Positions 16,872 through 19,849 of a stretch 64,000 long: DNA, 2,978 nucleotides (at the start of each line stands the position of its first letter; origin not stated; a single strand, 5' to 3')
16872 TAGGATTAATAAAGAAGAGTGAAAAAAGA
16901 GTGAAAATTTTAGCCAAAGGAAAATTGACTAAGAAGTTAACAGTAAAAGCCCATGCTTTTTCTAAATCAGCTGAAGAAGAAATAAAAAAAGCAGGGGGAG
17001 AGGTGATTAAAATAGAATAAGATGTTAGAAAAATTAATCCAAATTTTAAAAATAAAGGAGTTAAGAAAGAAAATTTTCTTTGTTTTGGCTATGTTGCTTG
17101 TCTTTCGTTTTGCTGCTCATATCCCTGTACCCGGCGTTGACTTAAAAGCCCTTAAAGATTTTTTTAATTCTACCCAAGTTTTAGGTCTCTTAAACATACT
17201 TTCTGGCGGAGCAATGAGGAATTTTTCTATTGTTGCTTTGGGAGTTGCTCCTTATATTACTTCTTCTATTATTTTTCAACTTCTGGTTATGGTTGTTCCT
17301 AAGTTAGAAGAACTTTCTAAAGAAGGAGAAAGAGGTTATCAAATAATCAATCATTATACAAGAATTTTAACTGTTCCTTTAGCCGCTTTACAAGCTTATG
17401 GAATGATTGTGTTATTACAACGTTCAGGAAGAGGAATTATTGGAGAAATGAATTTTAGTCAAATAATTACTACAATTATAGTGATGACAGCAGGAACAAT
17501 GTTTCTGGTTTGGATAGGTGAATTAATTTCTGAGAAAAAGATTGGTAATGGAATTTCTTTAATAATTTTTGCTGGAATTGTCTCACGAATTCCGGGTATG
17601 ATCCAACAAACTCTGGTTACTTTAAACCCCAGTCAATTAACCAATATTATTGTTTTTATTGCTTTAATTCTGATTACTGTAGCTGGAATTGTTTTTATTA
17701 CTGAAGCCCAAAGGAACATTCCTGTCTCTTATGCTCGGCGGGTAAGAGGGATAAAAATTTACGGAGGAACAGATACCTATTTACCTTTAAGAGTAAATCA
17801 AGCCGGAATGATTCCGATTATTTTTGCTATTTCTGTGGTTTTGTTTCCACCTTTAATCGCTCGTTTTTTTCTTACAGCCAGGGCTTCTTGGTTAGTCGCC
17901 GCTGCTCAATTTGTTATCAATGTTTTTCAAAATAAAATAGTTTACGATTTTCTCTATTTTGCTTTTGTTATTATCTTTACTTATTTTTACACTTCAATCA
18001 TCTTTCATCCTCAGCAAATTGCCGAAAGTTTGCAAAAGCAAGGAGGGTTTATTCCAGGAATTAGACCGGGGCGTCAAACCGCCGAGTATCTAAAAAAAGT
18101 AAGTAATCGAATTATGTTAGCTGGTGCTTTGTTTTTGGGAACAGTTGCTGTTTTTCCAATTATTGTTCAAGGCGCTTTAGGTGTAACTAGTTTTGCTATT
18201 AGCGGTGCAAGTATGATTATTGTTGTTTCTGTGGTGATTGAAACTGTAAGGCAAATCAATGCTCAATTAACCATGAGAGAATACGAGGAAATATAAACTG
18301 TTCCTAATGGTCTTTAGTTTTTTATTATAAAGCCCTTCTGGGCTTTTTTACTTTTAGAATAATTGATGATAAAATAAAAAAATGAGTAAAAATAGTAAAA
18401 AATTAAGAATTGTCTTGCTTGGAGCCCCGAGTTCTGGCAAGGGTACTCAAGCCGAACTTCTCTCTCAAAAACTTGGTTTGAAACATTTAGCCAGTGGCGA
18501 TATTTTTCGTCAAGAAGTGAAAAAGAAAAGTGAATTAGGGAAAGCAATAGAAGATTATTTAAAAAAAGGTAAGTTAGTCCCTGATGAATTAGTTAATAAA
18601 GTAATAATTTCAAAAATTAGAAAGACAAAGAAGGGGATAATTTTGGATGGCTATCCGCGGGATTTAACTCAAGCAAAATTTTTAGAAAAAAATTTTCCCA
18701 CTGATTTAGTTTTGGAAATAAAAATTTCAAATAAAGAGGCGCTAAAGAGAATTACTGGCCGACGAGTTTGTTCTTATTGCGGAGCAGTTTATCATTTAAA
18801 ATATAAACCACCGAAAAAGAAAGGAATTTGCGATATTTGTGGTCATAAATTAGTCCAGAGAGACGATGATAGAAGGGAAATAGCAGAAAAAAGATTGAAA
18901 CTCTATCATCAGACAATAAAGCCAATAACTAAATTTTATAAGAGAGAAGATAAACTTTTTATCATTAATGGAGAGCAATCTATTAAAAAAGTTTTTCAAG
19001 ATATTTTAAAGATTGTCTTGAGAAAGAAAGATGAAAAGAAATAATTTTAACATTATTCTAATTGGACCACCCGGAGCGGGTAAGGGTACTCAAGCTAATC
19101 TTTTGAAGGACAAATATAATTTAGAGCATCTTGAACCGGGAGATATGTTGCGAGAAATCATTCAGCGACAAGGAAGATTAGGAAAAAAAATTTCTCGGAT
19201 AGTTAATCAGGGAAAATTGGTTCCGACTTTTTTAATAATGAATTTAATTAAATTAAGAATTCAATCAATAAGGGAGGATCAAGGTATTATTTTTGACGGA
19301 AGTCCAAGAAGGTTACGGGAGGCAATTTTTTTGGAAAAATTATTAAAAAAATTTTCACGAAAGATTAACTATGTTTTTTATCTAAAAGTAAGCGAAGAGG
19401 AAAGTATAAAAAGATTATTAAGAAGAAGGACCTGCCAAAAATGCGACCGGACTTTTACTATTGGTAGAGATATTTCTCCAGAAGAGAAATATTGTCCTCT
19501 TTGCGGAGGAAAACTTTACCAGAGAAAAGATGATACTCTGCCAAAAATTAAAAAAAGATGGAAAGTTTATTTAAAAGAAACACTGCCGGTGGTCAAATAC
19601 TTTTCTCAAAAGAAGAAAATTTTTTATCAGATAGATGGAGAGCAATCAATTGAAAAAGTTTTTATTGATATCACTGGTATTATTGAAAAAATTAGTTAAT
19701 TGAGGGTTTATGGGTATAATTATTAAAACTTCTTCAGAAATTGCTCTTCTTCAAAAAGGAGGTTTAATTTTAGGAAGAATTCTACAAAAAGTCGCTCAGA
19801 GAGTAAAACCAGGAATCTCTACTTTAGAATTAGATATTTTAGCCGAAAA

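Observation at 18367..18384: Recurrent leaderless-mRNA promoter architecture: extended -10 (TGnTAnAAT) placed 6-7 nt before the ATG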

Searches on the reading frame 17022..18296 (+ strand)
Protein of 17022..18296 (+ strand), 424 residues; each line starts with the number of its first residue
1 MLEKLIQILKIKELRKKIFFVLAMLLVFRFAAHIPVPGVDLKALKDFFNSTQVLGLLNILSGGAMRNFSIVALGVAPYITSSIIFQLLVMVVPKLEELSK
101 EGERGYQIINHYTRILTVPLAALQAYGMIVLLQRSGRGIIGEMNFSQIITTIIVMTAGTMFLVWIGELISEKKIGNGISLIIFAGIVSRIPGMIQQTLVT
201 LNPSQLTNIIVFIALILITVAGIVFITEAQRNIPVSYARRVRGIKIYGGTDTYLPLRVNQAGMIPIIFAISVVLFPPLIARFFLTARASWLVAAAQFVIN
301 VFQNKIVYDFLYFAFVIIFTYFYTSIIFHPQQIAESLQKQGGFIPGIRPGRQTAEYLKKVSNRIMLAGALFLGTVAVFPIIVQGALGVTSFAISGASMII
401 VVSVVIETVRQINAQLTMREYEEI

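Call 10: search_protein_families(library=pfam, proteins=[window:17022-18296:+])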
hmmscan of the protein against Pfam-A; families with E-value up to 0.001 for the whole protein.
window:17022-18296:+ (424 aa): 1 family
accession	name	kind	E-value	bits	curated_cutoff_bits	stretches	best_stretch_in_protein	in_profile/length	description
PF00344.25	SecY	-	1.1e-101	340.7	32.2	1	69-409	1-306/306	SecY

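Call 52: find_homologous_proteins(query=window:17022-18296:+, max_evalue=1e-40)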
Query window:17022-18296:+ (424 aa): 8000 proteins with E <= 1e-40 among 8000 candidates; the best 120 are listed.
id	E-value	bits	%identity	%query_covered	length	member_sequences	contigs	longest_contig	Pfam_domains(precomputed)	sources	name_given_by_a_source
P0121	1.6e-259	879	100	100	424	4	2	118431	PF00344.26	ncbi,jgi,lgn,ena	-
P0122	3.3e-213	726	79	100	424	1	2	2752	PF00344.26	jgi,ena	-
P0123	6.6e-210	715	78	100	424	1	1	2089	PF00344.26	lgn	-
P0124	7.9e-192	656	70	100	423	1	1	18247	PF00344.26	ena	-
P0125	9.3e-190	649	71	100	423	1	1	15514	PF00344.26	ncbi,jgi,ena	ncbi:MAG: preprotein translocase subunit SecY [Patescibacteria group bacterium]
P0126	8.0e-189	646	71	99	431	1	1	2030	PF00344.26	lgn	-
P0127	3.6e-188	644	71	100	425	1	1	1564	PF00344.26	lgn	-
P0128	5.8e-186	636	69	100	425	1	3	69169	PF00344.26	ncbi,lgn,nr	ncbi:preprotein translocase subunit SecY [Patescibacteria group bacterium]|nr:preprotein translocase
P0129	1.4e-185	635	68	100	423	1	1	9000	PF00344.26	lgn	-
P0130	1.6e-185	635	68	100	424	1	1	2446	PF00344.26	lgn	-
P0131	2.2e-184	631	69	100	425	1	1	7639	PF00344.26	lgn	-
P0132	3.4e-184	631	67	100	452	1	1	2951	PF00344.26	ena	-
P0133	1.7e-183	628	68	100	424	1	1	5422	PF00344.26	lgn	-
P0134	1.9e-183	628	69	100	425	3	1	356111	PF00344.26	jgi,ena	-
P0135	1.2e-182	626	69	100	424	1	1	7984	PF00344.26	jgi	-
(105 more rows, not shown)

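Call 53: find_encoding_contigs(protein=P0122, flank=10000, max_places=2)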
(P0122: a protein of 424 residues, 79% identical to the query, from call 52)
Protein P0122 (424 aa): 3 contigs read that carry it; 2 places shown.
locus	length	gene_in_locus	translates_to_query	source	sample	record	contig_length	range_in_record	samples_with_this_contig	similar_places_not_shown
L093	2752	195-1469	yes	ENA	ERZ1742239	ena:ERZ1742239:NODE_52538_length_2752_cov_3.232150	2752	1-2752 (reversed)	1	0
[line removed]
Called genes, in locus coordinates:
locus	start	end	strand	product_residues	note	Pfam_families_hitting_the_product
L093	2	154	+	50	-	?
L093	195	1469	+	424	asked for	PF00344:SecY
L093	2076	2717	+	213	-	PF00406:ADK, PF13207:AAA_17, PF05191:ADK_lid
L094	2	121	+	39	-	?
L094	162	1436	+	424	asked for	PF00344:SecY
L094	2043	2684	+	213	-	PF00406:ADK, PF13207:AAA_17, PF05191:ADK_lid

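Call 54: find_encoding_contigs(protein=P0124, flank=10000, max_places=1)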
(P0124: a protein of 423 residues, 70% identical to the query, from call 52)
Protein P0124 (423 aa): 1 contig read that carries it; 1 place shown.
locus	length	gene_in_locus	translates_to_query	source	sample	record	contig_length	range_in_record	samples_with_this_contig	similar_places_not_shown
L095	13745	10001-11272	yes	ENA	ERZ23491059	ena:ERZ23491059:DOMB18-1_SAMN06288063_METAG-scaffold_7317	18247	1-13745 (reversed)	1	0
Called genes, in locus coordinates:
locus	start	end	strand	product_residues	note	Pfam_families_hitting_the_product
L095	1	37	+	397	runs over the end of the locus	PF00009:GTP_EFTU, PF03144:GTP_EFTU_D2, PF03143:GTP_EFTU_D3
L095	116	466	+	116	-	PF00338:Ribosomal_S10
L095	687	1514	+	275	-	PF00297:Ribosomal_L3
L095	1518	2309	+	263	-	PF00573:Ribosomal_L4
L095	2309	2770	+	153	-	PF00276:Ribosomal_L23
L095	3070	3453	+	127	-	PF03947:Ribosomal_L2_C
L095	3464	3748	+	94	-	PF00203:Ribosomal_S19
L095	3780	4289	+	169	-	PF00237:Ribosomal_L22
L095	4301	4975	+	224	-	PF07650:KH_2, PF00189:Ribosomal_S3_C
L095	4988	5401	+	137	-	PF00252:Ribosomal_L16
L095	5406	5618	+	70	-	PF00831:Ribosomal_L29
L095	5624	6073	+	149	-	PF00366:Ribosomal_S17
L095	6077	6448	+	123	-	PF00238:Ribosomal_L14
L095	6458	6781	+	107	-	PF00467:KOW, PF17136:ribosomal_L24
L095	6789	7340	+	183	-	PF00281:Ribosomal_L5, PF00673:Ribosomal_L5_C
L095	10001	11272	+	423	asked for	PF00344:SecY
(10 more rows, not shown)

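Call 55: find_encoding_contigs(protein=P0134, flank=10000, max_places=1)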
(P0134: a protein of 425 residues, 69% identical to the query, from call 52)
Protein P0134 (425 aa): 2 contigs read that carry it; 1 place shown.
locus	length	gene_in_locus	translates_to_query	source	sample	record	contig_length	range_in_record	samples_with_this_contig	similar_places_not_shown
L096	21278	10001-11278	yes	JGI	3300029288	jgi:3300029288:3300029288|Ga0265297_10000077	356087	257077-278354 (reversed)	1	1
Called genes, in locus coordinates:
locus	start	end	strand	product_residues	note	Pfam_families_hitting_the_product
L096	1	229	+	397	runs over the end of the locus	PF00009:GTP_EFTU, PF03144:GTP_EFTU_D2, PF03143:GTP_EFTU_D3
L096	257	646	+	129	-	PF00338:Ribosomal_S10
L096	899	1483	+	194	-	PF00297:Ribosomal_L3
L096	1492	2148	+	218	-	PF00573:Ribosomal_L4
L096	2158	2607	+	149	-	PF00276:Ribosomal_L23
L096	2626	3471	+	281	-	PF00181:Ribosomal_L2_N, PF03947:Ribosomal_L2_C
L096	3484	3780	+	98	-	PF00203:Ribosomal_S19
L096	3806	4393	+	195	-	PF00237:Ribosomal_L22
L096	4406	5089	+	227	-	PF07650:KH_2, PF00189:Ribosomal_S3_C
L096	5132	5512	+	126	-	PF00252:Ribosomal_L16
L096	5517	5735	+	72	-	PF00831:Ribosomal_L29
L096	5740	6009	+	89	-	PF00366:Ribosomal_S17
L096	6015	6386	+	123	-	PF00238:Ribosomal_L14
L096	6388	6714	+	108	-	PF00467:KOW (weak), PF17136:ribosomal_L24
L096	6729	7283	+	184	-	PF00281:Ribosomal_L5, PF00673:Ribosomal_L5_C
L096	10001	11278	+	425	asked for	PF00344:SecY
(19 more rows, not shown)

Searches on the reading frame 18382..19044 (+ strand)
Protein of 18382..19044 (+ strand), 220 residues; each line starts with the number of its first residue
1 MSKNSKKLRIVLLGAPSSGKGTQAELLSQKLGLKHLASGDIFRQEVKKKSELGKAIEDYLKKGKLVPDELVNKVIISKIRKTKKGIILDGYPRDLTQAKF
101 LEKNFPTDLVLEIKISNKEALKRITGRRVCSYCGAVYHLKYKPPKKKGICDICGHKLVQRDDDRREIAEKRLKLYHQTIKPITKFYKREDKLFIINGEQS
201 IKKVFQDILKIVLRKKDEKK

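Call 10: search_protein_families(library=pfam, proteins=[window:18382-19044:+])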
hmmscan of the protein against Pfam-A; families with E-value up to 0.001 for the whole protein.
window:18382-19044:+ (220 aa): 5 families
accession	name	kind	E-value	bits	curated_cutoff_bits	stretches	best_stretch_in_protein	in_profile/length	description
PF00406.28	ADK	-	3.3e-42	144.6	26.8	1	12-190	1-150/151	Adenylate kinase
PF13207.12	AAA_17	-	2.4e-23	83.4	27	1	13-127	1-122/136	AAA domain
PF05191.20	ADK_lid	-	1.4e-17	63.7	26.6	1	127-162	1-36/36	Adenylate kinase, active site lid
PF13238.12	AAA_18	-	3.3e-06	28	29.4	1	10-128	1-112/128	AAA domain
PF02223.23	Thymidylate_kin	-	8.6e-05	22.7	27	0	18-68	7-55/185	Thymidylate kinase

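Call 11: find_encoding_contigs(protein=window:18382-19044:+, flank=10000, max_places=6)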
Protein window:18382-19044:+ (220 aa): 8 contigs read that carry it; 6 places shown.
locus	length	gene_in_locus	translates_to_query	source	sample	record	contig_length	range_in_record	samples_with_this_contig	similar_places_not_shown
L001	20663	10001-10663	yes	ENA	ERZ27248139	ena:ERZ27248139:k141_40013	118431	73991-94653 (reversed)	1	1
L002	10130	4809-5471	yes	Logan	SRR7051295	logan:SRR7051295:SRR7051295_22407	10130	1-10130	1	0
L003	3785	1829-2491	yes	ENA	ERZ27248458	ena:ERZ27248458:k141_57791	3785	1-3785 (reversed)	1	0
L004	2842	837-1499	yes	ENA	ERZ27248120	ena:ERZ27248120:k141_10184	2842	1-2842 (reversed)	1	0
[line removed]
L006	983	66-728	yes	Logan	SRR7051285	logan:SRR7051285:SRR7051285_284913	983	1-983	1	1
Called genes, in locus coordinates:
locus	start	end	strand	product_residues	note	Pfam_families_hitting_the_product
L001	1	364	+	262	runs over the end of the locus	PF00297:Ribosomal_L3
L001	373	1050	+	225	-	PF00573:Ribosomal_L4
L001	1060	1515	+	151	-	PF00276:Ribosomal_L23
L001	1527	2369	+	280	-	PF00181:Ribosomal_L2_N, PF03947:Ribosomal_L2_C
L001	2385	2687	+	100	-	PF00203:Ribosomal_S19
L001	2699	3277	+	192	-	PF00237:Ribosomal_L22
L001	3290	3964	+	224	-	PF07650:KH_2, PF00189:Ribosomal_S3_C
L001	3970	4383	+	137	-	PF00252:Ribosomal_L16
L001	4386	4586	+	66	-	PF00831:Ribosomal_L29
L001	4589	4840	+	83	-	PF00366:Ribosomal_S17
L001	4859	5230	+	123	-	PF00238:Ribosomal_L14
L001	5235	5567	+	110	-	PF00467:KOW, PF17136:ribosomal_L24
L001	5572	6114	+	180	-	PF00281:Ribosomal_L5, PF00673:Ribosomal_L5_C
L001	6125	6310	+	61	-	PF00253:Ribosomal_S14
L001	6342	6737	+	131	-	PF00410:Ribosomal_S8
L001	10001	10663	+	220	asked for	PF00406:ADK, PF13207:AAA_17, PF13238:AAA_18 (weak), PF05191:ADK_lid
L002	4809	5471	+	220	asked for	PF00406:ADK, PF13207:AAA_17, PF13238:AAA_18 (weak), PF05191:ADK_lid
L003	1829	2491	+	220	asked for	PF00406:ADK, PF13207:AAA_17, PF13238:AAA_18 (weak), PF05191:ADK_lid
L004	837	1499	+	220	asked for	PF00406:ADK, PF13207:AAA_17, PF13238:AAA_18 (weak), PF05191:ADK_lid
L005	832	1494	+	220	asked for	PF00406:ADK, PF13207:AAA_17, PF13238:AAA_18 (weak), PF05191:ADK_lid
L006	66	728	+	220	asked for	PF00406:ADK, PF13207:AAA_17, PF13238:AAA_18 (weak), PF05191:ADK_lid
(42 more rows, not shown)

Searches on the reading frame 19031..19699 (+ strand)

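Call 10: search_protein_families(library=pfam, proteins=[window:19031-19699:+])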
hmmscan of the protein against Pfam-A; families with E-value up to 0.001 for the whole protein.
window:19031-19699:+ (222 aa): 7 families
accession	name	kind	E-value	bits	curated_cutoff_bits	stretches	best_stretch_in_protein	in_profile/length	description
PF00406.28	ADK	-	3.1e-40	138.2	26.8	1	10-195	1-150/151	Adenylate kinase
PF13207.12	AAA_17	-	6.7e-25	88.4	27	1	11-136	1-126/136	AAA domain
PF05191.20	ADK_lid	-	8.5e-07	29.2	26.6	1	132-167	1-36/36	Adenylate kinase, active site lid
PF13238.12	AAA_18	-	2.6e-06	28.4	29.4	1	8-136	1-115/128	AAA domain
PF02223.23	Thymidylate_kin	-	9.9e-06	25.8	27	0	12-81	3-70/185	Thymidylate kinase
PF13521.12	AAA_28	-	3.8e-05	24.4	27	1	8-91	2-82/164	AAA domain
PF06414.18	Zeta_toxin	-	0.00017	21.6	22.3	1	8-152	19-158/199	Zeta toxin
